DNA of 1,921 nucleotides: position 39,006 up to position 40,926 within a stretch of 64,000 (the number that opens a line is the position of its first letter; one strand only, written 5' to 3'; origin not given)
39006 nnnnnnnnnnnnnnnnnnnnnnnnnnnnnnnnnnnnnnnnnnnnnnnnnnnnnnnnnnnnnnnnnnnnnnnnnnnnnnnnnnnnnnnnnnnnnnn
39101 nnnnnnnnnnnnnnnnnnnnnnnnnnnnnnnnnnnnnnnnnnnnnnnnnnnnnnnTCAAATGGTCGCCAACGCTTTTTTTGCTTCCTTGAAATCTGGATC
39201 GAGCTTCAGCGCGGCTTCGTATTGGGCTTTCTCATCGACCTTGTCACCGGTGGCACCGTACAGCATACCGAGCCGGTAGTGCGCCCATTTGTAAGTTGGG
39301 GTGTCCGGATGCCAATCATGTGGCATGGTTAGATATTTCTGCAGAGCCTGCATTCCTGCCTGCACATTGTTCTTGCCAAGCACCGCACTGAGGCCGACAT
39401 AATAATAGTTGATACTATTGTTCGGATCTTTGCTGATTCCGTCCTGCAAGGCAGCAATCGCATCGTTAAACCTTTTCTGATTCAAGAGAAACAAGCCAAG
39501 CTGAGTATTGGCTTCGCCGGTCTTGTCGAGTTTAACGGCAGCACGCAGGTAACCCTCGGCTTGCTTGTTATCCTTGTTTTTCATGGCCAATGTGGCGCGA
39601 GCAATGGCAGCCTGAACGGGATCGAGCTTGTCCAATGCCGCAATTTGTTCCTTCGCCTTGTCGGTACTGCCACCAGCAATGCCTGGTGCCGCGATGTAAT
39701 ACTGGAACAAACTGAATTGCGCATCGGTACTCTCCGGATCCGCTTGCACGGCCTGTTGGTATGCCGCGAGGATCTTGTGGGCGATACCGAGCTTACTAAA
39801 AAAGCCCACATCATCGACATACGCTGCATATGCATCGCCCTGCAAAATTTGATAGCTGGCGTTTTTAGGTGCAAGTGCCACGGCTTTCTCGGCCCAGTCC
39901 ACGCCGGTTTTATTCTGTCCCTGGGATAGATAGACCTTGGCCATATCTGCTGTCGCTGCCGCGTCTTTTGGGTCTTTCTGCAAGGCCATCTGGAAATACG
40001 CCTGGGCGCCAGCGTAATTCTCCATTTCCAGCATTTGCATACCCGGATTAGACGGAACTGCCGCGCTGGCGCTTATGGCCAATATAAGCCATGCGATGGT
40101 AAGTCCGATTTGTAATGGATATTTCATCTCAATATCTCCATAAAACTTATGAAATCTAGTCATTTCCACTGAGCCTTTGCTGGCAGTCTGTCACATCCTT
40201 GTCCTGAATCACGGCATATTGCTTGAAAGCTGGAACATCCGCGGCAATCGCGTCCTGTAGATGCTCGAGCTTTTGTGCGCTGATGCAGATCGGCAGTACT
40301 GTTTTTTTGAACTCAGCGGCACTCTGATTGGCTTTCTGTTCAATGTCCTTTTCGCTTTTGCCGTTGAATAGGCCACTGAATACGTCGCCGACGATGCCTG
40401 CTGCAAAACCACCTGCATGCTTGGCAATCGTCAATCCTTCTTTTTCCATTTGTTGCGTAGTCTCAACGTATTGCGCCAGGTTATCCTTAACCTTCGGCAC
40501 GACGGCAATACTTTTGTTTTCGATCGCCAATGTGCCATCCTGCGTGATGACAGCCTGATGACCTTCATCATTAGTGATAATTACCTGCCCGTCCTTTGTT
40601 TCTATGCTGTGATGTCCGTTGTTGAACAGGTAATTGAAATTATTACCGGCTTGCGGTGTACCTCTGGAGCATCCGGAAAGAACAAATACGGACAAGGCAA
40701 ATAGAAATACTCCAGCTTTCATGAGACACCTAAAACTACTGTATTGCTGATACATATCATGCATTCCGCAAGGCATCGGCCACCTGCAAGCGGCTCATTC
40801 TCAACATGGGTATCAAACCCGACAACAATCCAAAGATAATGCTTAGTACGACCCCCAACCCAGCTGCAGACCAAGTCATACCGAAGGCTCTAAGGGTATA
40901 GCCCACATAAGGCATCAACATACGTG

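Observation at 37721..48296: Eleven-gene co-directional module: LytS-type kinase + LytTR regulator, HlyD adaptor, one ABC ATPase, three FtsX-type permeases, a lipoprotein and two secreted TPR paralogues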

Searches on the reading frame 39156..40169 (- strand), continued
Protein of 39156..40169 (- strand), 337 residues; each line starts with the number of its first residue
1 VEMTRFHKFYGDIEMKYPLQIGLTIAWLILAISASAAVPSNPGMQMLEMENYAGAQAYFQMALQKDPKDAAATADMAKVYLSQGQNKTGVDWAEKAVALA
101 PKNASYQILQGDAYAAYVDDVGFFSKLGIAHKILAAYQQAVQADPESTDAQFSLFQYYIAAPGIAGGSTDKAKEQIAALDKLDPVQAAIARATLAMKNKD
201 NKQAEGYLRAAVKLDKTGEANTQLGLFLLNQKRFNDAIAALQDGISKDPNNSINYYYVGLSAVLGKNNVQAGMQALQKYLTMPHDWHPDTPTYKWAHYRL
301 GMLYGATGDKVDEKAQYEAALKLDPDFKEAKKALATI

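Call 95: search_protein_families(library=pfam, proteins=[P0071, P0075, P0086, P0089, P0103, P0116], max_evalue=0.05)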
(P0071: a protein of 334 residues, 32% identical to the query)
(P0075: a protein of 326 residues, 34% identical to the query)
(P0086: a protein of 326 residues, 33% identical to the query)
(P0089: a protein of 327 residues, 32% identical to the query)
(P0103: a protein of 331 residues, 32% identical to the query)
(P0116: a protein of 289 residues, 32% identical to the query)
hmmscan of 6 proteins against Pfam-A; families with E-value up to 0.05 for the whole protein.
P0071 (334 aa): 28 families (the best 25 are shown)
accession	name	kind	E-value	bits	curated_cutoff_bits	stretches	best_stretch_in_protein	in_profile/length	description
PF07719.23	TPR_2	-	3.4e-30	102.1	27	3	280-312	2-34/34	Tetratricopeptide repeat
PF13432.12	TPR_16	-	4e-28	97.9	32.7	3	35-92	7-64/65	Tetratricopeptide repeat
PF14559.12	TPR_19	-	1.7e-27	96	25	5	35-96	1-62/68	Tetratricopeptide repeat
PF13428.12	TPR_14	-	3.7e-25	86.3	23.5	3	280-319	2-41/44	Tetratricopeptide repeat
PF00515.34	TPR_1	-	3.8e-25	87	27.8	3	208-237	4-33/34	Tetratricopeptide repeat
PF13181.12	TPR_8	-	2.5e-24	83.8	25.7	3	281-312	3-34/34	Tetratricopeptide repeat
PF13414.12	TPR_11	-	8.8e-24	83.4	26.8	4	184-216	7-39/42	TPR repeat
PF13431.12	TPR_17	-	3.3e-18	64.8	24.4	0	47-79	1-33/34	Tetratricopeptide repeat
PF13371.12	TPR_9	-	4.7e-15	55.8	35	2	180-241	4-65/73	Tetratricopeptide repeat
PF13424.12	TPR_12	-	4.2e-14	52.9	30.1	2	261-309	28-75/77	Tetratricopeptide repeat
PF23914.1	TPR_CcmH_CycH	-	1.6e-13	51.2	42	2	52-141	43-128/158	Cytochrome c-type biogenesis protein H TPR domain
PF13176.12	TPR_7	-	9.7e-13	47.6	27.9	0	65-93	5-33/36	Tetratricopeptide repeat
PF24575.1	TPR_Slam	-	1.3e-10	42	35.2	1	169-226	45-102/104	Surface lipoprotein assembly modifier, N-terminal TPR repeats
PF12895.13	ANAPC3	-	3.3e-10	40.5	27.2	1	39-118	3-81/82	Anaphase-promoting complex, cyclosome, subunit 3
PF13174.12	TPR_6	-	1.4e-09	38.4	26.3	0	60-92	1-33/33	Tetratricopeptide repeat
PF16811.11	TAtT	-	4.3e-07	30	26.5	1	81-161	103-190/263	TRAP transporter T-component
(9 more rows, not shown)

P0075 (326 aa): 28 families (the best 25 are shown)
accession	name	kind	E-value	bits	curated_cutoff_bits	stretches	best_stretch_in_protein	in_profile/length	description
PF13432.12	TPR_16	-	8.9e-34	116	32.7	3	30-93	1-64/65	Tetratricopeptide repeat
PF07719.23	TPR_2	-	7e-31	104.2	27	4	284-316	2-34/34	Tetratricopeptide repeat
PF13431.12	TPR_17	-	4.2e-27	92.6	24.4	3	198-228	2-32/34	Tetratricopeptide repeat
PF13428.12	TPR_14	-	1.1e-25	87.9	23.5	4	284-323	2-41/44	Tetratricopeptide repeat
PF13181.12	TPR_8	-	1.7e-25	87.4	25.7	3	285-316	3-34/34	Tetratricopeptide repeat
PF14559.12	TPR_19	-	6.2e-24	84.5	25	5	185-248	1-62/68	Tetratricopeptide repeat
PF13414.12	TPR_11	-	9.8e-24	83.2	26.8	2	72-105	6-39/42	TPR repeat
PF00515.34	TPR_1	-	3.4e-22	77.7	27.8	3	288-316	6-34/34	Tetratricopeptide repeat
PF13424.12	TPR_12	-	1.5e-14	54.3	30.1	4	181-240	9-76/77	Tetratricopeptide repeat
PF23914.1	TPR_CcmH_CycH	-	2.1e-14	54.1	42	2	55-107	45-97/158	Cytochrome c-type biogenesis protein H TPR domain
PF13176.12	TPR_7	-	8.1e-13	47.8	27.9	0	212-239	2-29/36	Tetratricopeptide repeat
PF13371.12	TPR_9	-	1.1e-11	45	35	1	217-275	3-60/73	Tetratricopeptide repeat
PF12895.13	ANAPC3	-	2.3e-11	44.2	27.2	2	42-108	5-69/82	Anaphase-promoting complex, cyclosome, subunit 3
PF13174.12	TPR_6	-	2.6e-11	43.8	26.3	2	210-241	1-32/33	Tetratricopeptide repeat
PF16811.11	TAtT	-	4.8e-06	26.5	26.5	1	81-186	103-209/263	TRAP transporter T-component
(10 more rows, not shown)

P0086 (326 aa): 24 families
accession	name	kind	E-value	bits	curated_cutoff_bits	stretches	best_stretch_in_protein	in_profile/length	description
PF13432.12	TPR_16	-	3.7e-23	82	32.7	3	31-86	2-57/65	Tetratricopeptide repeat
PF07719.23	TPR_2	-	8.5e-23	79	27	3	284-316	2-34/34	Tetratricopeptide repeat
PF13181.12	TPR_8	-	1.8e-21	74.8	25.7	2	285-316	3-34/34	Tetratricopeptide repeat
PF13428.12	TPR_14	-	3.4e-20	70.9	23.5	2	284-323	2-41/44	Tetratricopeptide repeat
PF13414.12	TPR_11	-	8.7e-20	70.6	26.8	2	67-105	1-39/42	TPR repeat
PF13431.12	TPR_17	-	2.5e-18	65.2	24.4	1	83-105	2-24/34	Tetratricopeptide repeat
PF14559.12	TPR_19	-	1.7e-17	63.9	25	3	37-95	2-60/68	Tetratricopeptide repeat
PF00515.34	TPR_1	-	1.6e-15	56.6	27.8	1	288-316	6-34/34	Tetratricopeptide repeat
PF13424.12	TPR_12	-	1.8e-11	44.5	30.1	2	181-240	9-76/77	Tetratricopeptide repeat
PF23914.1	TPR_CcmH_CycH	-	1.6e-10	41.5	42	1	55-108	45-98/158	Cytochrome c-type biogenesis protein H TPR domain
PF13176.12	TPR_7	-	1.4e-09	37.7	27.9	0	211-239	1-29/36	Tetratricopeptide repeat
PF13174.12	TPR_6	-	2.6e-09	37.6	26.3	2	210-241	1-32/33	Tetratricopeptide repeat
PF13371.12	TPR_9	-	1e-08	35.5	35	0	218-275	4-60/73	Tetratricopeptide repeat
PF12895.13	ANAPC3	-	1.3e-08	35.4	27.2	2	49-108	12-69/82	Anaphase-promoting complex, cyclosome, subunit 3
PF16811.11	TAtT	-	7.4e-06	25.9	26.5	1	81-184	103-207/263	TRAP transporter T-component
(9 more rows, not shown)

P0089 (327 aa): 24 families
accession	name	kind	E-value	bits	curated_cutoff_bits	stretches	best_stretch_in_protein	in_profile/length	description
PF07719.23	TPR_2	-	4.2e-26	89.3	27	3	284-316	2-34/34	Tetratricopeptide repeat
PF13181.12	TPR_8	-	2.5e-22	77.5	25.7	2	284-316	2-34/34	Tetratricopeptide repeat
PF13432.12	TPR_16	-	2.1e-21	76.4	32.7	4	32-87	3-58/65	Tetratricopeptide repeat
PF13414.12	TPR_11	-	9.5e-21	73.7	26.8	1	67-106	1-40/42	TPR repeat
PF14559.12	TPR_19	-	1.7e-19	70.3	25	4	37-95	2-60/68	Tetratricopeptide repeat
PF13431.12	TPR_17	-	1.2e-18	66.1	24.4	0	127-150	2-25/34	Tetratricopeptide repeat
PF13428.12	TPR_14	-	3.5e-18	64.7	23.5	2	284-322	2-40/44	Tetratricopeptide repeat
PF00515.34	TPR_1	-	2.9e-16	58.9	27.8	2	288-316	6-34/34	Tetratricopeptide repeat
PF23914.1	TPR_CcmH_CycH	-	3.2e-16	60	42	1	54-108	44-98/158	Cytochrome c-type biogenesis protein H TPR domain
PF13424.12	TPR_12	-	3.9e-13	49.8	30.1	3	283-313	45-75/77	Tetratricopeptide repeat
PF13371.12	TPR_9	-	1.1e-10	41.8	35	0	289-324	35-70/73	Tetratricopeptide repeat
PF13174.12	TPR_6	-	1.5e-10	41.4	26.3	1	285-315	2-32/33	Tetratricopeptide repeat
PF12895.13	ANAPC3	-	3e-07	31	27.2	2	191-267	5-79/82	Anaphase-promoting complex, cyclosome, subunit 3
PF16811.11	TAtT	-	1e-06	28.7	26.5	1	78-165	99-190/263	TRAP transporter T-component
PF13176.12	TPR_7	-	4.7e-06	26.7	27.9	0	289-317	5-33/36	Tetratricopeptide repeat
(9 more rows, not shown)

P0103 (331 aa): 24 families
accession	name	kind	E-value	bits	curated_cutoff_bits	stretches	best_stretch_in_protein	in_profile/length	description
PF13432.12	TPR_16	-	1.8e-26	92.6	32.7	4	184-242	4-62/65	Tetratricopeptide repeat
PF14559.12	TPR_19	-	1.9e-26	92.6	25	4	38-98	2-62/68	Tetratricopeptide repeat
PF07719.23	TPR_2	-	3e-24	83.5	27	4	286-317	2-33/34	Tetratricopeptide repeat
PF13428.12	TPR_14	-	1.3e-21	75.3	23.5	4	286-325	2-41/44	Tetratricopeptide repeat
PF13181.12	TPR_8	-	2.4e-20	71.3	25.7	2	214-243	4-33/34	Tetratricopeptide repeat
PF13414.12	TPR_11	-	9.7e-20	70.4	26.8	3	186-224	3-41/42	TPR repeat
PF00515.34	TPR_1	-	1.8e-19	69.1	27.8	3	213-244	3-34/34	Tetratricopeptide repeat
PF13431.12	TPR_17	-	8.3e-17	60.4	24.4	1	199-230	1-32/34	Tetratricopeptide repeat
PF13424.12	TPR_12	-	6.9e-14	52.2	30.1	3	274-315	34-75/77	Tetratricopeptide repeat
PF13174.12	TPR_6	-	9e-14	51.5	26.3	1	287-318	2-33/33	Tetratricopeptide repeat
PF13371.12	TPR_9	-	3.3e-13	49.9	35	2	185-241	3-59/73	Tetratricopeptide repeat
PF23914.1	TPR_CcmH_CycH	-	9.2e-10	39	42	1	57-146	46-127/158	Cytochrome c-type biogenesis protein H TPR domain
PF13176.12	TPR_7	-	6.1e-09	35.7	27.9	0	215-244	3-32/36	Tetratricopeptide repeat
PF12895.13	ANAPC3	-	2.2e-07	31.5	27.2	1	190-271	2-81/82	Anaphase-promoting complex, cyclosome, subunit 3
PF24575.1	TPR_Slam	-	9.7e-07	29.6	35.2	0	26-84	46-104/104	Surface lipoprotein assembly modifier, N-terminal TPR repeats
PF16811.11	TAtT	-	7.3e-06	25.9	26.5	1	99-174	120-197/263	TRAP transporter T-component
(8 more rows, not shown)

P0116 (289 aa): 24 families
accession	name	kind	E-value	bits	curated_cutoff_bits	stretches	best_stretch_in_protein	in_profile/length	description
PF13414.12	TPR_11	-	3.9e-20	71.7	26.8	3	29-68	1-40/42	TPR repeat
PF07719.23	TPR_2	-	9.1e-20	69.5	27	3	171-204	1-34/34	Tetratricopeptide repeat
PF13428.12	TPR_14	-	2.5e-18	65.2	23.5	4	138-178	2-42/44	Tetratricopeptide repeat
PF13432.12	TPR_16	-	7e-18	65.2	32.7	3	144-203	4-63/65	Tetratricopeptide repeat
PF14559.12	TPR_19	-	2.4e-15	57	25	3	240-285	20-65/68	Tetratricopeptide repeat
PF13431.12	TPR_17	-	2.7e-15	55.7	24.4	0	241-266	9-34/34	Tetratricopeptide repeat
PF23914.1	TPR_CcmH_CycH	-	1.4e-14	54.7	42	3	240-282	45-87/158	Cytochrome c-type biogenesis protein H TPR domain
PF13181.12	TPR_8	-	1.4e-13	50.3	25.7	2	245-277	1-33/34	Tetratricopeptide repeat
PF00515.34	TPR_1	-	6.4e-11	42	27.8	1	245-277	1-33/34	Tetratricopeptide repeat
PF21545.3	T7SS_EccA1_N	-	7.7e-07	29.1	27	1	140-286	102-245/272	T7SS, ESX-1 secretion system protein EccA1, N-terminal domain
PF13176.12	TPR_7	-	2.1e-06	27.8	27.9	0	24-55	1-34/36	Tetratricopeptide repeat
PF16811.11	TAtT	-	1.2e-05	25.2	26.5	1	24-174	84-240/263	TRAP transporter T-component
PF13424.12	TPR_12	-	1.3e-05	25.7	30.1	1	21-53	44-76/77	Tetratricopeptide repeat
PF13174.12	TPR_6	-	3.1e-05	24.8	26.3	1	247-278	2-33/33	Tetratricopeptide repeat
PF13371.12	TPR_9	-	5.4e-05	23.6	35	1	241-284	25-68/73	Tetratricopeptide repeat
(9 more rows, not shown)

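Call 114: search_protein_representatives(alignment_id=A2)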
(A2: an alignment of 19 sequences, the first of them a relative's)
Query: 19 sequences, 324 profile positions. Proteins with E-value up to 0.001 (for the whole library): 96938; up to 1e-10: 13172; up to 1e-30: 853. The best 150 are listed.
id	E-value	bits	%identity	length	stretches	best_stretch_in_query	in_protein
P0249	9.4e-122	422.4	-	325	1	5-323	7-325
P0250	2.5e-110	384.9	-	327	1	8-323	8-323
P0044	2.1e-96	339.1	-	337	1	10-323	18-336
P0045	3.0e-93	328.7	-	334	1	8-318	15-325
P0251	6.9e-90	317.7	-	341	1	11-322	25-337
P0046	4.9e-82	291.9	-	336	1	11-323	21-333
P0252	3.7e-79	282.4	-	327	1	5-323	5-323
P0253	5.6e-74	265.4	-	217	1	4-191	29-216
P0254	7.8e-69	248.5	-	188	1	30-203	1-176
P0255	4.6e-68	246.0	-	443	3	28-187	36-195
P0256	1.5e-64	234.5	-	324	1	7-323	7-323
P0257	3.9e-64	233.1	-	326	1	9-322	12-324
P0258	5.3e-62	226.1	-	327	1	6-322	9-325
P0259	9.5e-62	225.2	-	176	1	163-323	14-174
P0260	3.1e-61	223.5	-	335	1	6-323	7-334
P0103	3.7e-50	187.2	-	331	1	5-323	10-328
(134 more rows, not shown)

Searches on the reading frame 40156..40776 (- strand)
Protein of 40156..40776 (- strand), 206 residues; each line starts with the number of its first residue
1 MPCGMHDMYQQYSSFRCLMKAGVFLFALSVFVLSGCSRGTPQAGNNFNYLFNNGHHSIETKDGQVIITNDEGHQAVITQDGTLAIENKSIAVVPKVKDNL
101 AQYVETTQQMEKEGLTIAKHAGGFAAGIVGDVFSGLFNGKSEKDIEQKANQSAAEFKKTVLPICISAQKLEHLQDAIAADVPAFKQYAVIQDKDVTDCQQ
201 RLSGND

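Call 4: search_protein_families(library=pfam, proteins=[window:40156-40776:-], max_evalue=0.01)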
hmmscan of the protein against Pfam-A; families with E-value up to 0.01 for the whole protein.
window:40156-40776:- (206 aa): 2 families
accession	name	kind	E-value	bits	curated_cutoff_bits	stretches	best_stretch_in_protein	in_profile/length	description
PF11101.13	DUF2884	-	1.3e-08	35.3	30.6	1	56-140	7-91/228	Protein of unknown function (DUF2884)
PF20510.4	HgmA_N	-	0.0082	15.9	20.2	0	47-95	128-178/273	Homogentisate 1,2-dioxygenase N-terminal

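Call 5: search_protein_families(library=ncbifam, proteins=[window:40156-40776:-], max_evalue=0.01)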
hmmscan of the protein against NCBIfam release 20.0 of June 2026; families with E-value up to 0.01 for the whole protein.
window:40156-40776:- (206 aa): 1 family
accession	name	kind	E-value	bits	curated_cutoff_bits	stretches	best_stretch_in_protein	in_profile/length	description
NF033216.1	lipo_YgdI_YgdR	subfamily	0.0032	17.3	42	0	55-71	22-38/71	YgdI/YgdR family lipoprotein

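Call 96: find_homologous_proteins(query=window:40156-40722:-, max_evalue=0.001)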
Query window:40156-40722:- (188 aa): 8 proteins with E <= 0.001 among 72 candidates.
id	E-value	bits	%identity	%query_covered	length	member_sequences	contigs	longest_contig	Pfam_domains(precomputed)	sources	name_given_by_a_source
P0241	3.3e-118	410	100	100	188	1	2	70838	PF11101.14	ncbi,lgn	ncbi:MAG: hypothetical protein ACRETA_00240 [Gammaproteobacteria bacterium]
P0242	2.3e-97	342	82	100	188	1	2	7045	PF11101.14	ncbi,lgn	ncbi:MAG: hypothetical protein ACRER0_03045 [Gammaproteobacteria bacterium]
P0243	1.5e-70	255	59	100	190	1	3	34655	PF11101.14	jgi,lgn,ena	-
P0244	1.0e-69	252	61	100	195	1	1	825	PF11101.14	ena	-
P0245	1.4e-68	248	60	100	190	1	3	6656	PF11101.14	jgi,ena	-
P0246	5.0e-68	246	61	100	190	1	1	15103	PF11101.14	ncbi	ncbi:MAG: hypothetical protein WBR29_11140 [Gammaproteobacteria bacterium]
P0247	7.8e-67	242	80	76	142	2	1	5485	PF11101.14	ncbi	ncbi:MAG: hypothetical protein ACRESE_00905 [Gammaproteobacteria bacterium]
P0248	3.1e-62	227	59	96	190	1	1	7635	PF11101.14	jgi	jgi:hypothetical protein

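Call 97: find_encoding_contigs(protein=P0243, flank=10000, max_places=1)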
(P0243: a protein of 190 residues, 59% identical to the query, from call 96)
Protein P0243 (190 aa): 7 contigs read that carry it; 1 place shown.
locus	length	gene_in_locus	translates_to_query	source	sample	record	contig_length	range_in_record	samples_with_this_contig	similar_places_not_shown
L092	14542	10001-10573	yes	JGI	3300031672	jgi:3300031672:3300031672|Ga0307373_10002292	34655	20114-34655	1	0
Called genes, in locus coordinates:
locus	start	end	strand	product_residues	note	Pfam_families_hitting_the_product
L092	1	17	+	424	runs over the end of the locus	PF04413:Glycos_transf_N, PF00534:Glycos_transf_1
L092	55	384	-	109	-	PF02452:PemK_toxin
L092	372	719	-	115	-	-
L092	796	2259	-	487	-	PF02321:OEP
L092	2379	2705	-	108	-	PF00581:Rhodanese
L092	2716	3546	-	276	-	PF01135:PCMT, PF13847:Methyltransf_31, PF08241:Methyltransf_11 (faint), PF13649:Methyltransf_25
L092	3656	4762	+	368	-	PF06580:His_kinase, PF02518:HATPase_c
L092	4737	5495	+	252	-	PF00072:Response_reg, PF04397:LytTR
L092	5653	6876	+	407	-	PF25919:BSH_CusB (faint), PF25917:BSH_RND, PF25973:BSH_CzcB, PF25885:HH_EMRA (weak), PF25876:HH_MFP_RND (weak), PF25954:Beta-barrel_RND_2, PF25967:RND-MFP_C (weak), PF25989:YknX_C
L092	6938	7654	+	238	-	PF00005:ABC_tran, PF13304:AAA_21 (faint)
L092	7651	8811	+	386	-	PF12704:MacB_PCD, PF02687:FtsX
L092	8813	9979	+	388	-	PF02687:FtsX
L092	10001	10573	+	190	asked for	PF11101:DUF2884 (faint)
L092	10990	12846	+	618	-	PF13667:ThiC-associated, PF01964:ThiC_Rad_SAM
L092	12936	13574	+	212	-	PF01965:DJ-1_PfpI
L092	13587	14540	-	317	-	?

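Call 98: find_encoding_contigs(protein=P0246, flank=10000, max_places=1)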
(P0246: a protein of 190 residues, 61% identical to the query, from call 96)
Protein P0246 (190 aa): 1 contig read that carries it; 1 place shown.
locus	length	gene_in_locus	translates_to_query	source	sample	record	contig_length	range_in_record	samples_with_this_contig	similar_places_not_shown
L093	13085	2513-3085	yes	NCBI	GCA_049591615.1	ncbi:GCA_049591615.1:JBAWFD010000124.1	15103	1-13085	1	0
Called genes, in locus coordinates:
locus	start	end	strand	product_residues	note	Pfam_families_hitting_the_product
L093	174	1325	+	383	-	PF02687:FtsX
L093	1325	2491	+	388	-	PF02687:FtsX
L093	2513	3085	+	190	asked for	PF11101:DUF2884 (weak)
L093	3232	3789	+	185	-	PF09601:DUF2459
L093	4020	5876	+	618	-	PF13667:ThiC-associated, PF01964:ThiC_Rad_SAM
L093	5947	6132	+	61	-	-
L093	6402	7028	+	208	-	PF01965:DJ-1_PfpI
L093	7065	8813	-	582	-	-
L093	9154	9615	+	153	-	PF14534:DUF4440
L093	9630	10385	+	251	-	PF02548:Pantoate_transf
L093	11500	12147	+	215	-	PF01872:RibD_C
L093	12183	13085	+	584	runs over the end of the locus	-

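Call 104: predict_structure(alignment_id=A7)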
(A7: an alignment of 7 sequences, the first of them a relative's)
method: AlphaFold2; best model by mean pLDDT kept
length: 188 residues; sequences in the alignment: 7
mean_pLDDT: 79.4   pTM: 0.72
mean pLDDT of the five models: 79.4, 76.8, 75.8, 73.7, 73.1
residues with pLDDT >= 90: 74; 70-90: 79; 50-70: 8; < 50: 27
segments of 3 or more residues with pLDDT < 50: 1-27
pLDDT, mean of each block of 10 residues (from residue 1): 37 36 43 76 93 94 95 95 96 85 81 88 89 82 84 94 93 77 68
secondary structure, 60 per line:
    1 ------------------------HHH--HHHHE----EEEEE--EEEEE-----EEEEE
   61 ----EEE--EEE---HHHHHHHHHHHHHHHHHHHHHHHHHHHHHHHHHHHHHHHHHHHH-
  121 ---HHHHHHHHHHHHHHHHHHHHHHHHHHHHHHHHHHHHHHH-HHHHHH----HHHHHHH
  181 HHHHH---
elements in order: H30-33 E39-43 E46-50 E56-60 E65-67 E70-72 H76-119 H124-162 H164-169 H174-185
